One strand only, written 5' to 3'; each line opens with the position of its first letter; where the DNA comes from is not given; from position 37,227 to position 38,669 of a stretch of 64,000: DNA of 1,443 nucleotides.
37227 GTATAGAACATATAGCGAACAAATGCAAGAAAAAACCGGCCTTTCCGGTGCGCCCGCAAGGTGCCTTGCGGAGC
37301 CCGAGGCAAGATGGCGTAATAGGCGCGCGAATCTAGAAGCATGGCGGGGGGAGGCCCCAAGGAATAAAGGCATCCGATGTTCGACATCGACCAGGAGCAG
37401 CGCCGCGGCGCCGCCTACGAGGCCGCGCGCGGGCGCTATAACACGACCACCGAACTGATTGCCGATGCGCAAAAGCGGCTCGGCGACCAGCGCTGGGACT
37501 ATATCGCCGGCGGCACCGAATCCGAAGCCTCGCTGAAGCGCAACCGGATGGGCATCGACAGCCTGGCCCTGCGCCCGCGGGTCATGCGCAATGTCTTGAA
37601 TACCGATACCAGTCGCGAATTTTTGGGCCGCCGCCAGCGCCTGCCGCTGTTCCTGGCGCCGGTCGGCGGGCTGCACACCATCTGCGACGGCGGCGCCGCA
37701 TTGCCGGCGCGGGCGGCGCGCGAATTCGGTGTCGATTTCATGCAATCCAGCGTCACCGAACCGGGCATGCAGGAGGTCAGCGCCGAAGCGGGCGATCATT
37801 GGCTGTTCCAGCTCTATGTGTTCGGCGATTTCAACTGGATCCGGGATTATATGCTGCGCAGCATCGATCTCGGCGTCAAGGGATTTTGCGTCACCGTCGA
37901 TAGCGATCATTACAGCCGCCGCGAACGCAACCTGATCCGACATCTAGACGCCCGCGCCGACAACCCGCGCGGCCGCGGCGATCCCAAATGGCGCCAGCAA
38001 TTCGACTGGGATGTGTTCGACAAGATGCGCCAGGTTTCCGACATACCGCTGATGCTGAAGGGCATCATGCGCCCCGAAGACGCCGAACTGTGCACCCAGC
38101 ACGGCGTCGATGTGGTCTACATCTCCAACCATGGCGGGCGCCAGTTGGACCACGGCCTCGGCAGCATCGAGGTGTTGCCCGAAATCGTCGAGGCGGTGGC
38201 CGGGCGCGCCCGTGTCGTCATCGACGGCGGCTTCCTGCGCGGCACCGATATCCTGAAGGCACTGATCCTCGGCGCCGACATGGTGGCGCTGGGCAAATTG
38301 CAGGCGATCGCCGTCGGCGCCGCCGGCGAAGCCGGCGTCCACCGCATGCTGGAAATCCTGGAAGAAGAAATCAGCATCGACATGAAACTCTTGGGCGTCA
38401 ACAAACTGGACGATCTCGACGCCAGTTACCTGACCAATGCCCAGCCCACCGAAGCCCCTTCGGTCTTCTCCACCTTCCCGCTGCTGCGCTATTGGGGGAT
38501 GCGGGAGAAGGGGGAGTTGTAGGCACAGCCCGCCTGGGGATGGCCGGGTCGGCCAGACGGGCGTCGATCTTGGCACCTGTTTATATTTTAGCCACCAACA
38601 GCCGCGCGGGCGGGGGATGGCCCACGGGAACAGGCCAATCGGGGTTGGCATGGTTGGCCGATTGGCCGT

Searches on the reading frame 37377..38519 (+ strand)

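Call 30: search_protein_families(library=ncbifam, proteins=[window:37377-38519:+], max_evalue=0.001)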
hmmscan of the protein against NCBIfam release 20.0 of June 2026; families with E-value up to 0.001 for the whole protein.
window:37377-38519:+ (381 aa): 5 families
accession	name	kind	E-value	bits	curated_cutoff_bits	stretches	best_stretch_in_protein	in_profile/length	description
NF008398.0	PRK11197.1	subfamily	7.2e-62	209.3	376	2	209-354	232-377/381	L-lactate dehydrogenase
NF033901.1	L_lactate_LldD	exception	8.6e-52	176.4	550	2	209-352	232-375/377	FMN-dependent L-lactate dehydrogenase LldD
TIGR03966.1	actino_HemFlav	equivalog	4.2e-49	167.3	470.85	2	210-348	235-373/385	pre-mycofactocin synthase MftD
TIGR02708.1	L_lactate_ox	equivalog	3.3e-45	154.7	645.5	2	216-352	222-358/367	L-lactate oxidase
TIGR02151.1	IPP_isom_2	equivalog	2.6e-09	36.5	281.3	1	258-349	241-331/338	type 2 isopentenyl-diphosphate Delta-isomerase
